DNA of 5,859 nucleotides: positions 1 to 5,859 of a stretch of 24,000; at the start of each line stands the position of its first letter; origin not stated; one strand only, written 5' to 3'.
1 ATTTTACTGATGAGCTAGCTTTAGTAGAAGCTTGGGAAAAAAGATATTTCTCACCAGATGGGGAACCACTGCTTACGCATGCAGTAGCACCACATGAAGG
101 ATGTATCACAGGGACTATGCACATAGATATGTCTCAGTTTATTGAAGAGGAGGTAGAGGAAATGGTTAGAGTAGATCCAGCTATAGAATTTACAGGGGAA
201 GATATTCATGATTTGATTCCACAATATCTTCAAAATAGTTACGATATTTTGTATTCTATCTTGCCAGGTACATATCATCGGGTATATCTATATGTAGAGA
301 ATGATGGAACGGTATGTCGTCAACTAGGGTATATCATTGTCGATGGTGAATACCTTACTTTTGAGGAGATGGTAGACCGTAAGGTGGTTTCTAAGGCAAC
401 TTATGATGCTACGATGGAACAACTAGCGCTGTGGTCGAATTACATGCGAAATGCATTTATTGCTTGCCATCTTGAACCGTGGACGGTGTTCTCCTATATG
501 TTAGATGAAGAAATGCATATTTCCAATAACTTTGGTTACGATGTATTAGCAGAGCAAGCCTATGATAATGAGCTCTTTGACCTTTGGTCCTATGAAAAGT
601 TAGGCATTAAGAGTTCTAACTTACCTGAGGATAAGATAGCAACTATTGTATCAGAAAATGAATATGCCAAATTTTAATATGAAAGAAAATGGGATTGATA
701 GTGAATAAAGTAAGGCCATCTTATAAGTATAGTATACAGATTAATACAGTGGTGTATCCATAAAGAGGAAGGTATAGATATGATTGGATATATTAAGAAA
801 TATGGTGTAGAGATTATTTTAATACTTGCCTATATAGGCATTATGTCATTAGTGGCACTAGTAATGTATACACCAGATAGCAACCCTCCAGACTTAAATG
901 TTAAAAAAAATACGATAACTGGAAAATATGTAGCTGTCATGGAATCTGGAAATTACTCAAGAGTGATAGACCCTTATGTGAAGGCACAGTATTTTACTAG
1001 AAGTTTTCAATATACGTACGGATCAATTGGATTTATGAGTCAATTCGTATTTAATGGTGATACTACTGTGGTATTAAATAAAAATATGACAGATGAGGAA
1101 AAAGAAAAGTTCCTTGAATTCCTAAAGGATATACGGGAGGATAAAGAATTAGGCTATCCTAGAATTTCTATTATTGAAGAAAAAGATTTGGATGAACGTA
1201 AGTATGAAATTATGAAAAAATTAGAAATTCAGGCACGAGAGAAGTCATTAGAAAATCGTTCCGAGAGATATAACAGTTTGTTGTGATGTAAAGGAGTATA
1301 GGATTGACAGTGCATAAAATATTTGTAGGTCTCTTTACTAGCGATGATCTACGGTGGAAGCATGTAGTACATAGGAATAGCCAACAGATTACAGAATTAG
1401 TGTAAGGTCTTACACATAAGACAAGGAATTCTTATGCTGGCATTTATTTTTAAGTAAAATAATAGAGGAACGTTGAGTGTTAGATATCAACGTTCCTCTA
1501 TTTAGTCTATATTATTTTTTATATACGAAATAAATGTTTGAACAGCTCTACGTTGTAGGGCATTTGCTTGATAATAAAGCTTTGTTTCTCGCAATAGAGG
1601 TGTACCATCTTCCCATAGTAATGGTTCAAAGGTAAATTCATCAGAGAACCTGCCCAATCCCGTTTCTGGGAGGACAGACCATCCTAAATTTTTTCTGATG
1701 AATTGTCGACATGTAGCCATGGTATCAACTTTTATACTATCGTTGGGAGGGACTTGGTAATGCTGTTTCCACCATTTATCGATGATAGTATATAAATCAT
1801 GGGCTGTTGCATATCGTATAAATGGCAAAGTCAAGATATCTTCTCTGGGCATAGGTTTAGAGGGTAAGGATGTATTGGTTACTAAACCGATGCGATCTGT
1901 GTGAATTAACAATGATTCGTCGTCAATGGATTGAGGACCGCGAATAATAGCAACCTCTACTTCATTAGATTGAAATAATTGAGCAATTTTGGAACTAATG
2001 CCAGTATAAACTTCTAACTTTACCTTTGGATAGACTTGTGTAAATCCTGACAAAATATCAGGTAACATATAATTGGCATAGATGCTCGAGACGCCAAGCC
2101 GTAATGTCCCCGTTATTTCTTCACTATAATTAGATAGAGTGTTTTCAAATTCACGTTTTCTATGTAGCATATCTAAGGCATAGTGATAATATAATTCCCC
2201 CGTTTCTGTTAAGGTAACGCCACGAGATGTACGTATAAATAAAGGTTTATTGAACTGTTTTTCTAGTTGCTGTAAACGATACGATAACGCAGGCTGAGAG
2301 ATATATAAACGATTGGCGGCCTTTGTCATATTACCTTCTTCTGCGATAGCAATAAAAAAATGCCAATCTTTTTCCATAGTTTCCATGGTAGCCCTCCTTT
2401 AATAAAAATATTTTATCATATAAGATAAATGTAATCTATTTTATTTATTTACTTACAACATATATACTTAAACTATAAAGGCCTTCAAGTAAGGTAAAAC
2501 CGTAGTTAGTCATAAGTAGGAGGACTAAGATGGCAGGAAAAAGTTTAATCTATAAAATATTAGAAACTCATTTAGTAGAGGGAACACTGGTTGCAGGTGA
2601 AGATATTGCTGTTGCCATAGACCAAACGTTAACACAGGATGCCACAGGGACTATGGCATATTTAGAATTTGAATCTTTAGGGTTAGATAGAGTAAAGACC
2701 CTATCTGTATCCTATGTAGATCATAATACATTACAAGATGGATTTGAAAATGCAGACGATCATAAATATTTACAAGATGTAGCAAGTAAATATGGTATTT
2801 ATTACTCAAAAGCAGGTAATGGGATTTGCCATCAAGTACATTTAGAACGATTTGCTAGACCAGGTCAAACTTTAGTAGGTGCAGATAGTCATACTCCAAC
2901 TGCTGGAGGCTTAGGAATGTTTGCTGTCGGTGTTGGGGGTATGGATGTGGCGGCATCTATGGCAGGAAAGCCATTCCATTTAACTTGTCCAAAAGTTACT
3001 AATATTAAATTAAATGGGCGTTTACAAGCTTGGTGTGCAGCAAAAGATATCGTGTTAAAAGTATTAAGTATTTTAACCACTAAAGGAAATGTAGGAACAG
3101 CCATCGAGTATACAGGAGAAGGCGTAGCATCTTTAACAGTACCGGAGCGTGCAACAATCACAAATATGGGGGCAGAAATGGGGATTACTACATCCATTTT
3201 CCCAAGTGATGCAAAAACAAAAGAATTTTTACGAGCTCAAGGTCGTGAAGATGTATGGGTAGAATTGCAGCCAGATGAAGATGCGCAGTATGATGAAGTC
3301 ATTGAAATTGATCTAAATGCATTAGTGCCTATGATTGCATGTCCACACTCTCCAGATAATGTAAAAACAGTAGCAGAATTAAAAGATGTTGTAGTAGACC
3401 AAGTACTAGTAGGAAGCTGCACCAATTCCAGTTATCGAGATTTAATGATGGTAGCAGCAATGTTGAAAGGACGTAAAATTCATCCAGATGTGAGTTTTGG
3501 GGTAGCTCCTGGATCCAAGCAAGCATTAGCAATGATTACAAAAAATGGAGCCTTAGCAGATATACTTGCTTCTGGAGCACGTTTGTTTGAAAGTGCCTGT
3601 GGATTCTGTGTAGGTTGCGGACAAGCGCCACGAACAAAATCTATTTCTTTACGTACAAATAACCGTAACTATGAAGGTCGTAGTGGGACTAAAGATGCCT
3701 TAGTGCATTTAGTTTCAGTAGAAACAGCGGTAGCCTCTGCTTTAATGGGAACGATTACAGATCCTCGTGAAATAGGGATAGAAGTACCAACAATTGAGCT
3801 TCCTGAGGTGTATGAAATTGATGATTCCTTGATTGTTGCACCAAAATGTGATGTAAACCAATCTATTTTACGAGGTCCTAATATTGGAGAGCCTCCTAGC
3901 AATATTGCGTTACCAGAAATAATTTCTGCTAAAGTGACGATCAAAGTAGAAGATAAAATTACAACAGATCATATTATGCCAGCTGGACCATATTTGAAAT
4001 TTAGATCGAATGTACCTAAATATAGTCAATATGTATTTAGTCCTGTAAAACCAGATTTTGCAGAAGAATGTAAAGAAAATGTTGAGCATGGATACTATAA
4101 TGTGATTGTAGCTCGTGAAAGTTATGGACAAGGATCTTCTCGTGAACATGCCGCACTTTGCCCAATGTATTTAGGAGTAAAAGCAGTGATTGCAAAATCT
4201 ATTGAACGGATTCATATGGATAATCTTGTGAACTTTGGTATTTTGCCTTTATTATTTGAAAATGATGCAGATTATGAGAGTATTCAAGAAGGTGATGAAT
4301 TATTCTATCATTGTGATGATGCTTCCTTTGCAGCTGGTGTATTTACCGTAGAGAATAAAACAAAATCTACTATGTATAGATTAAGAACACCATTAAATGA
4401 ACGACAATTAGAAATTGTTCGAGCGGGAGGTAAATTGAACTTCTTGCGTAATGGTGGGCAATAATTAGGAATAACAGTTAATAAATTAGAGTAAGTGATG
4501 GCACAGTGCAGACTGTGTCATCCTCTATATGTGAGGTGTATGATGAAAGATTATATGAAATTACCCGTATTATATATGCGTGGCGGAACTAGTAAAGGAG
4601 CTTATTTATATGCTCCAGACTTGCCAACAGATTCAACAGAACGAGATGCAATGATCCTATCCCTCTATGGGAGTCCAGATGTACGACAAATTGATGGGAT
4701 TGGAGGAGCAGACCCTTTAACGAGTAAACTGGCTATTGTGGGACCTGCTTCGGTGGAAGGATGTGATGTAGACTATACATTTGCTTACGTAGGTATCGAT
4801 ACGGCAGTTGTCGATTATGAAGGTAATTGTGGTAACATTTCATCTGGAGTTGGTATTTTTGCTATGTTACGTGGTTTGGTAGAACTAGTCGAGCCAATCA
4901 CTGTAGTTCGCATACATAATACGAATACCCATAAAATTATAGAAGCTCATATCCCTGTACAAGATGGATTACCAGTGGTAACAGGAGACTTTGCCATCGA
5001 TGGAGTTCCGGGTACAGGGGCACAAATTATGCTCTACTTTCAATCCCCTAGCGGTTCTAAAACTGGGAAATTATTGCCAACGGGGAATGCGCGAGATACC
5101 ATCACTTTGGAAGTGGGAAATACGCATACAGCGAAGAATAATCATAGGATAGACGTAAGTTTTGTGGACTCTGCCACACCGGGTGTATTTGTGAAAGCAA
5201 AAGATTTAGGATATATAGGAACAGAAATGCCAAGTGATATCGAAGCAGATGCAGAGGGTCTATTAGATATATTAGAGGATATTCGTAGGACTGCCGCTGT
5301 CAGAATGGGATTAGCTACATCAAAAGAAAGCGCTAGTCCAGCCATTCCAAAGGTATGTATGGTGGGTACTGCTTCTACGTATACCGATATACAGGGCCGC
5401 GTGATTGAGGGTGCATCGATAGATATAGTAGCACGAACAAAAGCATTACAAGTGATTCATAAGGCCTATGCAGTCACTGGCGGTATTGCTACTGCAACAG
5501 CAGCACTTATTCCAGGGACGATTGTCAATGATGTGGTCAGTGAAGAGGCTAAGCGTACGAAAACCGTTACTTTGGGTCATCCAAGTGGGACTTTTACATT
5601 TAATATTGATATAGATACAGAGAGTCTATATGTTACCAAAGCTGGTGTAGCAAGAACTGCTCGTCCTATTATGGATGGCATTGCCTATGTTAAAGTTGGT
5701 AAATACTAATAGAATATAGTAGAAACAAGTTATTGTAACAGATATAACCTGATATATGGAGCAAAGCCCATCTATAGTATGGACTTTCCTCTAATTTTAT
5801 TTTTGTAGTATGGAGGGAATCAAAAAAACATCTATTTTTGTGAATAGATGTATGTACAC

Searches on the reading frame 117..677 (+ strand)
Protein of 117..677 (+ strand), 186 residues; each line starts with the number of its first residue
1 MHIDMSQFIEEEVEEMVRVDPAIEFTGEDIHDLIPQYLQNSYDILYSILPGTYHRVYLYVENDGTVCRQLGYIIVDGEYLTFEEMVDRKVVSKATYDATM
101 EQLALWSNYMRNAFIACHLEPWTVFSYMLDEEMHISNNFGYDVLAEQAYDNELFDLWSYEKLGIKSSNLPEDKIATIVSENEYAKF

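Call 27: search_protein_families(library=pfam, proteins=[window:117-677:+], max_evalue=0.00001)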
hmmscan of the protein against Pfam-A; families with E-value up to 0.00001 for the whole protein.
window:117-677:+ (186 aa): 1 family
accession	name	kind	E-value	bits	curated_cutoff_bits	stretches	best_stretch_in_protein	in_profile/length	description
PF04634.17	YezG-like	-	1.5e-09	38.6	21.7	1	44-166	11-136/146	Immunity protein YezG-like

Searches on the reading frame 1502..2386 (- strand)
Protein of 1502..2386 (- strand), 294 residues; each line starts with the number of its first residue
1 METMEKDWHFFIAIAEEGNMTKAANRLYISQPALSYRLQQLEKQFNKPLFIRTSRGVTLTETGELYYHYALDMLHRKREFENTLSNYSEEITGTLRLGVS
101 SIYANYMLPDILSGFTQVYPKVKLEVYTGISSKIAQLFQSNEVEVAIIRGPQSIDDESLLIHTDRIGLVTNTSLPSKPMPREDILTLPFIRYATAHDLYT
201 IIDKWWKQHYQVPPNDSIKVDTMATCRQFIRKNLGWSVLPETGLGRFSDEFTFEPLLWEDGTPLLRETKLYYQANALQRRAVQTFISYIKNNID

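Call 27: search_protein_families(library=pfam, proteins=[window:1502-2386:-], max_evalue=0.00001)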
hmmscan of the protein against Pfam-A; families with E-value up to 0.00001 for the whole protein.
window:1502-2386:- (294 aa): 2 families
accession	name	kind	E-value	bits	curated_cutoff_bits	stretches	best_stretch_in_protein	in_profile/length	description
PF03466.25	LysR_substrate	-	1.7e-34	119.4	28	1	89-291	2-206/209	LysR substrate binding domain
PF00126.33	HTH_1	-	1.7e-22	79.6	26.6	1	7-64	3-60/60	Bacterial regulatory helix-turn-helix protein, lysR family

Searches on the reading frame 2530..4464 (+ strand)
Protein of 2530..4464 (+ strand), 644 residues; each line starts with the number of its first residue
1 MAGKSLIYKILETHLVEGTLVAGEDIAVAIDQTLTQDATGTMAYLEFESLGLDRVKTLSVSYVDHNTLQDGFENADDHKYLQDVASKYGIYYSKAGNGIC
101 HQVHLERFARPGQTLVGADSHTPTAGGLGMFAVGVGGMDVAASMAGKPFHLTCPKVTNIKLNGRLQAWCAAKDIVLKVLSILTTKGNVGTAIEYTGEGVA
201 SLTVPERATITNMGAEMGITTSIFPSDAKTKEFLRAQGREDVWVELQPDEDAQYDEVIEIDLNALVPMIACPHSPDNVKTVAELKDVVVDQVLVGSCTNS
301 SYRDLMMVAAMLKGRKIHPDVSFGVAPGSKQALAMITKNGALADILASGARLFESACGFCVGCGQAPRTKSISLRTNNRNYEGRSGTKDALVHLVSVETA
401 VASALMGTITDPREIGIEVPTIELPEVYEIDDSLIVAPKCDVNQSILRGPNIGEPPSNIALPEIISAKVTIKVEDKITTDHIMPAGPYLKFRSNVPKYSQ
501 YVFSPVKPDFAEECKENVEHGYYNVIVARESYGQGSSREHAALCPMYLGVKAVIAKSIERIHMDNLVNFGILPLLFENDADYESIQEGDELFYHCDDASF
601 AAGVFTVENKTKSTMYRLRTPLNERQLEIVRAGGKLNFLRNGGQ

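Call 27: search_protein_families(library=pfam, proteins=[window:2530-4464:+], max_evalue=0.00001)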
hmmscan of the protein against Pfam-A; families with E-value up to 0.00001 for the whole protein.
window:2530-4464:+ (644 aa): 2 families
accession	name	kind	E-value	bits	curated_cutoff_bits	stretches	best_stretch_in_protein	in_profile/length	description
PF00330.25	Aconitase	-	4.5e-107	359.3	28.7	2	9-283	2-305/463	Aconitase family (aconitate hydratase)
PF00694.25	Aconitase_C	-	2.4e-19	70.4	22.8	1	507-578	59-130/131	Aconitase C-terminal domain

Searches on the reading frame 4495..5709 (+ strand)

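Call 27: search_protein_families(library=pfam, proteins=[window:4495-5709:+], max_evalue=0.00001)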
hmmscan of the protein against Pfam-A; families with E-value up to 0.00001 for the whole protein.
window:4495-5709:+ (404 aa): 1 family
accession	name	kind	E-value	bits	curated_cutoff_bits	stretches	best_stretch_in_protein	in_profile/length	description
PF04303.18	PrpF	-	3e-113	378.9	27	1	21-399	2-370/371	PrpF protein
